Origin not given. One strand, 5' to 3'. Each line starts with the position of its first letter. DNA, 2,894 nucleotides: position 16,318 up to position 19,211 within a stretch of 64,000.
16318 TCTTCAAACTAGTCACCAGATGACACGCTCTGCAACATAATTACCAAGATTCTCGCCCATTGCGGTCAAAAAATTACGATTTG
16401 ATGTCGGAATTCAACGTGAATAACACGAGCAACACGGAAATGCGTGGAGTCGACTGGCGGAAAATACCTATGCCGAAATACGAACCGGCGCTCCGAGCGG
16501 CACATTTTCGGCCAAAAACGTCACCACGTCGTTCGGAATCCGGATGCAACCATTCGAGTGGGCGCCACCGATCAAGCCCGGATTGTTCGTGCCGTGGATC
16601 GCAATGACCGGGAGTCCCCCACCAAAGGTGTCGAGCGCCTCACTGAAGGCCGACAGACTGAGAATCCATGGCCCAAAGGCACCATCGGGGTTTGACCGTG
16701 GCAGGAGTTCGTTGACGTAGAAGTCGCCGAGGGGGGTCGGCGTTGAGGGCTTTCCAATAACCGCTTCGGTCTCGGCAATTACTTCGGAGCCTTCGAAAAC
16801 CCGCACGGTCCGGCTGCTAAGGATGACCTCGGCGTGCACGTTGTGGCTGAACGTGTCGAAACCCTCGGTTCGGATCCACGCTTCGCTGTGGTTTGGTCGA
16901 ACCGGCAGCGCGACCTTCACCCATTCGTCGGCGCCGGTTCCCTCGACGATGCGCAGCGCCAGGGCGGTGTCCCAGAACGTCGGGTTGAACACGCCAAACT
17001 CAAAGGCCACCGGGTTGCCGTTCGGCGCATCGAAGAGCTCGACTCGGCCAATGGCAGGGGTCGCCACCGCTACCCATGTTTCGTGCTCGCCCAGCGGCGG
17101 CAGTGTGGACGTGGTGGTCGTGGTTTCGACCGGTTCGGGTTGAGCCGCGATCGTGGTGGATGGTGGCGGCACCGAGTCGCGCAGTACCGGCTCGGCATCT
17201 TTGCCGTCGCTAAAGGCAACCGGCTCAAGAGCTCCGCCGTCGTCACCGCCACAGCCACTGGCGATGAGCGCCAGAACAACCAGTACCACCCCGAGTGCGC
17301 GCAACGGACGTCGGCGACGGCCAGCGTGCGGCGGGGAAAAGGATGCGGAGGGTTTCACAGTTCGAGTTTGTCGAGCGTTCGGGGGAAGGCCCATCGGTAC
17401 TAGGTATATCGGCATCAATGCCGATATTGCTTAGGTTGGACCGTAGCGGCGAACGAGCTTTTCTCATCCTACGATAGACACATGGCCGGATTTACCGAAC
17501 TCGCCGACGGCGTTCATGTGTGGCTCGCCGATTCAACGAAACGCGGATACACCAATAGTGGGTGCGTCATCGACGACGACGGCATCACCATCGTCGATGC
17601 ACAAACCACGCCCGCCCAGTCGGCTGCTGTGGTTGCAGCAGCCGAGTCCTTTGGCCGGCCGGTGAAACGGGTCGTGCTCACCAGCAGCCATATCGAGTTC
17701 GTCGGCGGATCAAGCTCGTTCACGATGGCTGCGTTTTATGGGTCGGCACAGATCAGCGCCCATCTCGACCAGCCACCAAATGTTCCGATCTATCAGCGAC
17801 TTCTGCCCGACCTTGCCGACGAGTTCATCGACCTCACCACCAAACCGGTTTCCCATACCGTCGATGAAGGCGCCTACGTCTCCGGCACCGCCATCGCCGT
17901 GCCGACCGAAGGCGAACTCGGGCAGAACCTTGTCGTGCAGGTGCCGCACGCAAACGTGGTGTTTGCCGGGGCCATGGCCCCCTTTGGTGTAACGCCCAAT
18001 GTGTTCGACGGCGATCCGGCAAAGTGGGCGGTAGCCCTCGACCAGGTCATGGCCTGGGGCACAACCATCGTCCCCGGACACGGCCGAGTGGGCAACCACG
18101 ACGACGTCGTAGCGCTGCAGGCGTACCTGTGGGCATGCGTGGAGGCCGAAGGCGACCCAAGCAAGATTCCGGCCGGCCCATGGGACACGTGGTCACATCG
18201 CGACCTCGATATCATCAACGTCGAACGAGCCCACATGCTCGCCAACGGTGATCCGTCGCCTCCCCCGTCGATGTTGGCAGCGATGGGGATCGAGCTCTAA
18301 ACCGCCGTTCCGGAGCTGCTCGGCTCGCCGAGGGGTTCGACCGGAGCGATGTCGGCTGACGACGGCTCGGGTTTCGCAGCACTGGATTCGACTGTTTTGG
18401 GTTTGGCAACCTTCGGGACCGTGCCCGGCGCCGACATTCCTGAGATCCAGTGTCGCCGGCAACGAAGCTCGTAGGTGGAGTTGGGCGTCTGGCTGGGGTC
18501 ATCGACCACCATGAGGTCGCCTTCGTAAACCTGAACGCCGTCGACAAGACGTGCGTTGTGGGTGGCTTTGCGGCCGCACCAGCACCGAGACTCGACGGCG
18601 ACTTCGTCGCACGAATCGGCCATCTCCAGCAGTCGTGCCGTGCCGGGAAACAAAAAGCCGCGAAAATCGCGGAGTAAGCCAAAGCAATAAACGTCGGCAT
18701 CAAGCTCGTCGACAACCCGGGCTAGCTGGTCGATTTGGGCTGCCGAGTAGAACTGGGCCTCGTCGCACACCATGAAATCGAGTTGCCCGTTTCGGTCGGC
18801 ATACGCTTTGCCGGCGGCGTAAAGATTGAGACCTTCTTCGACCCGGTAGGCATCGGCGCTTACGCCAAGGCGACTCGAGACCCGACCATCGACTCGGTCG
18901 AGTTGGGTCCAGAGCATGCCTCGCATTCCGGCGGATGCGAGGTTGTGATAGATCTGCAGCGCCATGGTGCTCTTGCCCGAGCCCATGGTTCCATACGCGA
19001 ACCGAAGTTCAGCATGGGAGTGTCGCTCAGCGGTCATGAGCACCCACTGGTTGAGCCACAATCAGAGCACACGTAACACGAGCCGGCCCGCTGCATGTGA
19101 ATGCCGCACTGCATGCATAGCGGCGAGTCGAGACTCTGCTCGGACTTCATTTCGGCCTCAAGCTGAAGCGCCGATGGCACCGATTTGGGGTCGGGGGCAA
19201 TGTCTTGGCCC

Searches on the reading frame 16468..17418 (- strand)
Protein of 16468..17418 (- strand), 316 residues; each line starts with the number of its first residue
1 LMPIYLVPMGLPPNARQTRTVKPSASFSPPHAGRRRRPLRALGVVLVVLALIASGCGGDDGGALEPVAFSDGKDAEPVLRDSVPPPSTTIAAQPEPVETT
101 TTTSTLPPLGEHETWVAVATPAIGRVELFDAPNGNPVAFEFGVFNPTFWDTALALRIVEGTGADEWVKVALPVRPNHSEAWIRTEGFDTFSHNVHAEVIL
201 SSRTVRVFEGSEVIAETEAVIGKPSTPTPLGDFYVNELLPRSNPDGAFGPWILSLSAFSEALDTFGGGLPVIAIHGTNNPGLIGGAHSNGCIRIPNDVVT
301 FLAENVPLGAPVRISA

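Call 51: search_protein_families(library=pfam, proteins=[window:16468-17418:-], max_evalue=0.001)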
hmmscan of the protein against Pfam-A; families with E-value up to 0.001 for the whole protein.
window:16468-17418:- (316 aa): 1 family
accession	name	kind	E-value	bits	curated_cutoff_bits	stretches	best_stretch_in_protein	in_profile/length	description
PF03734.19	YkuD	-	8.7e-17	62.5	23.4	1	195-314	3-146/146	L,D-transpeptidase catalytic domain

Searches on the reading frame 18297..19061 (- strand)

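Call 51: search_protein_families(library=pfam, proteins=[window:18297-19061:-], max_evalue=0.001)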
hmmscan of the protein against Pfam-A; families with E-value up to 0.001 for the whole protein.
window:18297-19061:- (254 aa): 3 families
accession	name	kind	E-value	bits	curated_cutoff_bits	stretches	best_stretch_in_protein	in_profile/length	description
PF00265.24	TK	-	2.2e-19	70.4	20.6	1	18-205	2-176/176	Thymidine kinase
PF13604.12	AAA_30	-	1.8e-05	25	27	1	5-128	6-123/191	AAA domain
PF13481.12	AAA_25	-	0.00024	21.2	27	1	18-132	34-154/195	AAA domain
